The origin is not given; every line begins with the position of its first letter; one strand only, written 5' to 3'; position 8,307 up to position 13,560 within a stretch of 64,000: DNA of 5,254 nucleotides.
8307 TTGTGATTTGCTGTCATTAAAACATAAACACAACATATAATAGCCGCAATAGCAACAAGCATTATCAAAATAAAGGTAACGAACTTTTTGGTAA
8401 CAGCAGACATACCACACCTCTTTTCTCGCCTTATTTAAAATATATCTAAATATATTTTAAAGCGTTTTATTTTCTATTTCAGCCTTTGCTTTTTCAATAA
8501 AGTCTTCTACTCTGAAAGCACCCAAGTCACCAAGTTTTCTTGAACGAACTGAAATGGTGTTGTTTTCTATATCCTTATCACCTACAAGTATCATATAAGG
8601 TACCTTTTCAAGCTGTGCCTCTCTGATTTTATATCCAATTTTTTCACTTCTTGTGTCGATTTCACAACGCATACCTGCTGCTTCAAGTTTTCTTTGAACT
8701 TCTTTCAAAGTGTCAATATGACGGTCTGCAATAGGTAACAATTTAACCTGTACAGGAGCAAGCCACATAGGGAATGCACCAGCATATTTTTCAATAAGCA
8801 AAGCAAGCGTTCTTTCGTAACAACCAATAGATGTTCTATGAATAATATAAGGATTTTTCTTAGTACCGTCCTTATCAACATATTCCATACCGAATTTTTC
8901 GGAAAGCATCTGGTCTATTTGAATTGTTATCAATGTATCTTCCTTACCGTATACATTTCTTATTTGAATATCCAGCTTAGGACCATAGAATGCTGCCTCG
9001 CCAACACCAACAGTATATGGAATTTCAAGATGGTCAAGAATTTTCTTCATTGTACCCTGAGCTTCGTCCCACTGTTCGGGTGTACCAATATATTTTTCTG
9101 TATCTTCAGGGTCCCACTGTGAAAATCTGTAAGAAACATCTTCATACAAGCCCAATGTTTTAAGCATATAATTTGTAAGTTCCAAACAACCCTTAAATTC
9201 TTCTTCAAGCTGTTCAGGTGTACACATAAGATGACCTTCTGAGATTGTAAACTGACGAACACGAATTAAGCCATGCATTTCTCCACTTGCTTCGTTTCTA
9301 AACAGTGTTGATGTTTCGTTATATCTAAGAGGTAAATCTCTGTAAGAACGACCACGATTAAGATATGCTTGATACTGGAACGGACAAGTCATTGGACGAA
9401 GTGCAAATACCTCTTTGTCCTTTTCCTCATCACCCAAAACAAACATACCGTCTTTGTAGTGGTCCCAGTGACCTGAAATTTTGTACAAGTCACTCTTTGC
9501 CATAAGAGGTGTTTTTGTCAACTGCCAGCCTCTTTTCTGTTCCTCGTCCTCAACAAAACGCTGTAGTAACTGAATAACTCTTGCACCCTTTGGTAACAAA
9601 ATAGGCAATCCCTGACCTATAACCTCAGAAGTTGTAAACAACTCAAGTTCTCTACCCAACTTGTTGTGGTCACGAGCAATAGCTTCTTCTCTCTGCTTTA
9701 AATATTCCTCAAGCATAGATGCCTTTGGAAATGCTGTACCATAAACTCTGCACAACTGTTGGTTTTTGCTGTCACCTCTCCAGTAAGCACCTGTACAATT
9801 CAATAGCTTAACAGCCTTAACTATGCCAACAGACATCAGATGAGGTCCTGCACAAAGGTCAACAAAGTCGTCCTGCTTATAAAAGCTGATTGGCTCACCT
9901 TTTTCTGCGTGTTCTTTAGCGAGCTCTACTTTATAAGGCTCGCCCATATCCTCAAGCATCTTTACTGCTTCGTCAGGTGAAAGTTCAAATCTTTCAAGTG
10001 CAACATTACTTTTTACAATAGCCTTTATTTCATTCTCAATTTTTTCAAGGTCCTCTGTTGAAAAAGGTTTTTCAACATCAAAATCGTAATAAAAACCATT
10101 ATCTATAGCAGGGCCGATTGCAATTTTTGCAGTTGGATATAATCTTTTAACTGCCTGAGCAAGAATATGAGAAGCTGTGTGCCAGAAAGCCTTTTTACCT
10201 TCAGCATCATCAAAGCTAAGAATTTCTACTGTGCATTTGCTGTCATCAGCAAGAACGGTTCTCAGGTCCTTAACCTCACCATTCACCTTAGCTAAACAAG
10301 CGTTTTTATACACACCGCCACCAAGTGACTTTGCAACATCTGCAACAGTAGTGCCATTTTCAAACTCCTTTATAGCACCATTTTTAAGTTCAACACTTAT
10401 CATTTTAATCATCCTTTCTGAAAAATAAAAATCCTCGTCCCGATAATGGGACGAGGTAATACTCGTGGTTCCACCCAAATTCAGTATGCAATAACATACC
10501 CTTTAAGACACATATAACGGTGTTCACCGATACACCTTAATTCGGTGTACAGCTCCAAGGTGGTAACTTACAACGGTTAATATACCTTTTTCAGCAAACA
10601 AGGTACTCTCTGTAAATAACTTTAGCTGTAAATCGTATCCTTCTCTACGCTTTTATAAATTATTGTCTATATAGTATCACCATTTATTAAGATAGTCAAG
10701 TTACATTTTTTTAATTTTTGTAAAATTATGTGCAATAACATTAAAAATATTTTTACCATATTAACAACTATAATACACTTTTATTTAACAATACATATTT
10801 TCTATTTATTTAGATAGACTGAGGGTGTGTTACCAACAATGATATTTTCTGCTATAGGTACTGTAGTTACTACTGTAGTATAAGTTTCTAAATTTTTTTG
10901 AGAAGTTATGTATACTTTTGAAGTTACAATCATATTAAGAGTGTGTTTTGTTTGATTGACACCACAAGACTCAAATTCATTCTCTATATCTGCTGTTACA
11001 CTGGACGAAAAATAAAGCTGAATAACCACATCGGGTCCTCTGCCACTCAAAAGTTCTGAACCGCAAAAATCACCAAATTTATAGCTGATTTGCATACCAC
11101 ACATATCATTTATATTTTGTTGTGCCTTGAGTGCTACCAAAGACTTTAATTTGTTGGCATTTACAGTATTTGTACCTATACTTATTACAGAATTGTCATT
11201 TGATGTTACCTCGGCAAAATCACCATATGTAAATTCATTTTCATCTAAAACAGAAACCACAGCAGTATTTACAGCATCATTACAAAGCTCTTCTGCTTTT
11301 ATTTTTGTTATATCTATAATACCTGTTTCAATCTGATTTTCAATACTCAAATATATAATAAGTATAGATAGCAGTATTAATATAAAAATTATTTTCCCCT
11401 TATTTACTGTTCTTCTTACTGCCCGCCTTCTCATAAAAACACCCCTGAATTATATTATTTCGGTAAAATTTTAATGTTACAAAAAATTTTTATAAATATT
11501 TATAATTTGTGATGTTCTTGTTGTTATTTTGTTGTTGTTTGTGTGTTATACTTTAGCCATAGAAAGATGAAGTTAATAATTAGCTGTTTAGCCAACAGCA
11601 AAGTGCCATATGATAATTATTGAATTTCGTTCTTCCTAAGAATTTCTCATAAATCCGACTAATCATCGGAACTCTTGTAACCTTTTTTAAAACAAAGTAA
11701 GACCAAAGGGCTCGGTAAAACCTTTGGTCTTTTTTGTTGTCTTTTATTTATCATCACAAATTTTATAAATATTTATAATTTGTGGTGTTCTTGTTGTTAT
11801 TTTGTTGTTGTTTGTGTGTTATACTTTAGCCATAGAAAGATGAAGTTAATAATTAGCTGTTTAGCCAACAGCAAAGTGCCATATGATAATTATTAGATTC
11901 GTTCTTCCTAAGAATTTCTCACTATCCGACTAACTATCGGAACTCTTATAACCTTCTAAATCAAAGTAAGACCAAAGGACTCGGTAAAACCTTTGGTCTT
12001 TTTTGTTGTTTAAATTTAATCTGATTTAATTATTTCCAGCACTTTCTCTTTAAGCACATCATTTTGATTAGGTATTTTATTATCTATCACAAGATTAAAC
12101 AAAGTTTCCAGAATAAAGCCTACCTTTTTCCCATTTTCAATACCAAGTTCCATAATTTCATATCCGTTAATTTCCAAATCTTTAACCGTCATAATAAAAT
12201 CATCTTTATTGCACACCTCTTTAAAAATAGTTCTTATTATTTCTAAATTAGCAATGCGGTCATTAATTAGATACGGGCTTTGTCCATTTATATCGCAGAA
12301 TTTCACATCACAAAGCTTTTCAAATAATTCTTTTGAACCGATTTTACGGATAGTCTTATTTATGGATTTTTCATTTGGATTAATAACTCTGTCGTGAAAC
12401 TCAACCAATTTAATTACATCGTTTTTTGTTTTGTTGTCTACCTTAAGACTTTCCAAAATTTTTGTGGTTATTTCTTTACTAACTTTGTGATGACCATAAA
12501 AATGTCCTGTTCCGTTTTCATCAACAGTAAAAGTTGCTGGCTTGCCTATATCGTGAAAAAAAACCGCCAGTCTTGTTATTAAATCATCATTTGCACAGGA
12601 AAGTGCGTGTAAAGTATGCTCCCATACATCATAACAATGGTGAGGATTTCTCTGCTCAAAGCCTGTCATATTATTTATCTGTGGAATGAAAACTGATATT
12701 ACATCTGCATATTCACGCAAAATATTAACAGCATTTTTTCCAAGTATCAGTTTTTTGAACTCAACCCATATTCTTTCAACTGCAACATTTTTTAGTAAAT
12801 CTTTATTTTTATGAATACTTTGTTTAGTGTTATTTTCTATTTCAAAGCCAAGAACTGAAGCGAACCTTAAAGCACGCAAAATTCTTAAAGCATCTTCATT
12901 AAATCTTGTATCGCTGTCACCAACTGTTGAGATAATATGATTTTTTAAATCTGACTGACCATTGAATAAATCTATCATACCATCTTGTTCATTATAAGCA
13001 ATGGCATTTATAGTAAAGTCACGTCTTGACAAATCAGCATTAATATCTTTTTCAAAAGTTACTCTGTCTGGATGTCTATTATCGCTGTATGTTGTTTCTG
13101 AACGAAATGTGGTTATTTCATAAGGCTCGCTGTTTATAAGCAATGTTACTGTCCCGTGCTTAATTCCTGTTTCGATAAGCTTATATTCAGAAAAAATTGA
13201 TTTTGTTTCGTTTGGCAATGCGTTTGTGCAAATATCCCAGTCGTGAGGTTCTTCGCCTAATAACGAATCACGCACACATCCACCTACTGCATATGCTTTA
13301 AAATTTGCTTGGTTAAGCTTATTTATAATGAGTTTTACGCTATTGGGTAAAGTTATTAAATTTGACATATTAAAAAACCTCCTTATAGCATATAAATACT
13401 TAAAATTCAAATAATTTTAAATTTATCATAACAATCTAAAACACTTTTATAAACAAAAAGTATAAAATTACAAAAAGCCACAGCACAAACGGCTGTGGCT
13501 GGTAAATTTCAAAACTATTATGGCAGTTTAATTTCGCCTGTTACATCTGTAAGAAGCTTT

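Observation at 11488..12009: Tandem paralogous structured small-RNA genes between yunB and cca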

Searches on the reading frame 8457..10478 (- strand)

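Call 28: search_protein_families(library=pfam, proteins=[window:8457-10478:-])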
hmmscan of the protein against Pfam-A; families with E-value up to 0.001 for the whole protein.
window:8457-10478:- (673 aa): 4 families
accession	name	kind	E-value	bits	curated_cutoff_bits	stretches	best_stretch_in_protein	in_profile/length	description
PF00587.30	tRNA-synt_2b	-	4.6e-39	134.8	29.3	1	353-565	6-179/179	tRNA synthetase class II core domain (G, H, P, S and T)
PF03129.25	HGTP_anticodon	-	3.3e-22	78.9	21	1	577-666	1-93/94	Anticodon binding domain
PF07973.19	tRNA_SAD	-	1.1e-11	45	24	1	197-246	1-44/44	Threonyl and Alanyl tRNA synthetase second additional domain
PF02824.27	TGS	-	1.2e-10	41.7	22.2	1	29-87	3-59/60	TGS domain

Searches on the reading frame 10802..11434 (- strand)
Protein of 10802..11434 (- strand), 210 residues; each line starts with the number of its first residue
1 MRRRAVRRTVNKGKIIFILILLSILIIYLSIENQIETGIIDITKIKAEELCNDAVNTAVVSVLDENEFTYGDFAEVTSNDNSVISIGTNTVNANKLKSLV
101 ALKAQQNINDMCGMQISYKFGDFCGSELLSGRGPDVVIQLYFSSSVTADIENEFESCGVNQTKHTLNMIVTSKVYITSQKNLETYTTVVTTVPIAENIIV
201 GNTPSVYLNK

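Call 28: search_protein_families(library=pfam, proteins=[window:10802-11434:-])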
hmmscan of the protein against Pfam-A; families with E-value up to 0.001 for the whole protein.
window:10802-11434:- (210 aa): 1 family
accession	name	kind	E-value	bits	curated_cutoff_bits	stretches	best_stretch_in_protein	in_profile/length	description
PF09560.15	Spore_YunB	-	3.4e-23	82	25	1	116-205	2-90/91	Sporulation protein YunB (Spo_YunB)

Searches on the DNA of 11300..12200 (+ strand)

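Call 5: search_rna_families(source=window, start=11300, end=12200, threshold=evalue, max_evalue=10, show_alignments=3)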
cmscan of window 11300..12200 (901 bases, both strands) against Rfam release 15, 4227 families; matches with E-value up to 10: 6.
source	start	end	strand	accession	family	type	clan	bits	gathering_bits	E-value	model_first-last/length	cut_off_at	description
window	11963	12030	-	RF02495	ohsC_RNA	Gene; antitoxin;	-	22.5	50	0.84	1-77/77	no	Oppression of Hydrophobic ORF by sRNA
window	11968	12030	-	RF02844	RefA9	Gene; antisense;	-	19.8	49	2.7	1-64/64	no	Enterococcus sRNA A9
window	11953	12032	-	RF03653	mir-971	Gene; miRNA;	-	18.6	53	0.8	1-77/77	no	mir-971 microRNA precursor family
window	11694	11771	-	RF02428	SpF11_sRNA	Gene; sRNA;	-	17.9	54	8.6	1-95/95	no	Streptococcus sRNA SpF11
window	11959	12000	-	RF01461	rli24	Gene; sRNA;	-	15.1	100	6.4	1-158/158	no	Listeria sRNA rli22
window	11695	11794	-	RF01496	Afu_182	Gene; sRNA;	-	13.7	65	8.1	1-195/195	no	A. fumigatus sRNA Afu_182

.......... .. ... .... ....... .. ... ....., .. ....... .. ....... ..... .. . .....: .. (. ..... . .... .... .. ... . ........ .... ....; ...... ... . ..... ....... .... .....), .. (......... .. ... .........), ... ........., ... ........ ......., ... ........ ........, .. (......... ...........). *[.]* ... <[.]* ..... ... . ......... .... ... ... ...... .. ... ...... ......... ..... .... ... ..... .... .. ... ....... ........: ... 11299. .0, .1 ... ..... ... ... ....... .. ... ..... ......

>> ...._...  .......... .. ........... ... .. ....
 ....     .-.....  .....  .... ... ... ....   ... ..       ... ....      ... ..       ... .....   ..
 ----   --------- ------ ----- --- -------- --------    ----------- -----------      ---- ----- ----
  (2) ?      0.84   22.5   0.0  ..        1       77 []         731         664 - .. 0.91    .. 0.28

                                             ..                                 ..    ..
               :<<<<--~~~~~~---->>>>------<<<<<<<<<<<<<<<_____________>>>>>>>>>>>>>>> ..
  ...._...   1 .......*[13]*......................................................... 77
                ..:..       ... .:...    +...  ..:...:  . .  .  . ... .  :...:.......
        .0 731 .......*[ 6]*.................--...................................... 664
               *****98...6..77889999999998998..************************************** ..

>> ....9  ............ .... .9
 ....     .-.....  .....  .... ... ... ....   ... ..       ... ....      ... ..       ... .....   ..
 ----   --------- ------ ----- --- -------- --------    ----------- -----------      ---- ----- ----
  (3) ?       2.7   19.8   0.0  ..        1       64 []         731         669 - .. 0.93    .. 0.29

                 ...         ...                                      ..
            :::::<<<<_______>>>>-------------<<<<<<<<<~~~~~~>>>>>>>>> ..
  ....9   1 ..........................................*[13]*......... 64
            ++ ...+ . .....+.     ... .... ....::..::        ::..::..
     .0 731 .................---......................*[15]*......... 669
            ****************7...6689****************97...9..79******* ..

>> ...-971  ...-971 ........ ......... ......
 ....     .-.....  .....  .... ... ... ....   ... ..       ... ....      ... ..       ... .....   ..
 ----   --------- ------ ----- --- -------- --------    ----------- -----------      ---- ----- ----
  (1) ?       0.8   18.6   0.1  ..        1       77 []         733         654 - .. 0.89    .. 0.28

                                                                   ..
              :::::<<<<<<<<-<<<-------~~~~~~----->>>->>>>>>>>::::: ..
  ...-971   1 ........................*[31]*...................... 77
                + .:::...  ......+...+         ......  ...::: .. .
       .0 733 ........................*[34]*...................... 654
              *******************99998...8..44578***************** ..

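Call 21: build_rna_model(alignment_id=A2, structure=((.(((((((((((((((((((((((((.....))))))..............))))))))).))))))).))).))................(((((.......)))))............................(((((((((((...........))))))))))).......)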
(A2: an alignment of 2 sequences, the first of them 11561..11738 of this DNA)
Model R1 built from alignment A2 (2 sequences, 178 columns); structure: as given.
model positions 178; base pairs 43; branch points 2; effective number of sequences 0.87; information 0.589 bits per position. Calibrated on 0.2 Mb of random sequence (short: E-values are rough).
structure used (alignment columns):
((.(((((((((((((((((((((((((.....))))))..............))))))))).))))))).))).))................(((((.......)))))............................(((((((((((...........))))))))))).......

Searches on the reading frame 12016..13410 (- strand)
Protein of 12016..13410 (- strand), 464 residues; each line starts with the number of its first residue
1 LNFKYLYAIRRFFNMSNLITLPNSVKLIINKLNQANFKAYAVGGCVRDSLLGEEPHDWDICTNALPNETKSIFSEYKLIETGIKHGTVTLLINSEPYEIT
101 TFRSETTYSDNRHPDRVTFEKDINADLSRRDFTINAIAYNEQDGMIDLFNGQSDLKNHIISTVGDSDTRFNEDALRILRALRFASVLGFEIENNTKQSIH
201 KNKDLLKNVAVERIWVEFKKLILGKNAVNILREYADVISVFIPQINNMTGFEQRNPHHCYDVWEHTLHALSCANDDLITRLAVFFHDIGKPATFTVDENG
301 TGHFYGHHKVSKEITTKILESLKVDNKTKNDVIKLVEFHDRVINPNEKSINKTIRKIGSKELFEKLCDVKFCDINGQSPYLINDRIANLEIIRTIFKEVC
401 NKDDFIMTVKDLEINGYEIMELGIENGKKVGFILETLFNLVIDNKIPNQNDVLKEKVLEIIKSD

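Call 28: search_protein_families(library=pfam, proteins=[window:12016-13410:-])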
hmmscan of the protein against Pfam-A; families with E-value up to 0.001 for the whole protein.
window:12016-13410:- (464 aa): 4 families
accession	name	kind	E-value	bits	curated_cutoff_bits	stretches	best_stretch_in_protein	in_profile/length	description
PF01743.26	PolyA_pol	-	4.9e-39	134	23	1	39-160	1-125/126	Poly A polymerase head domain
PF12627.12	PolyA_pol_RNAbd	-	6.1e-13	48.8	22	1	188-233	1-46/64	Probable RNA and SrmB- binding site of polymerase A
PF13735.12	tRNA_NucTran2_2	-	8e-09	36.1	27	1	310-456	19-148/149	tRNA nucleotidyltransferase domain 2 putative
PF01966.28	HD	-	3e-08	34.4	22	1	258-345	4-91/116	HD domain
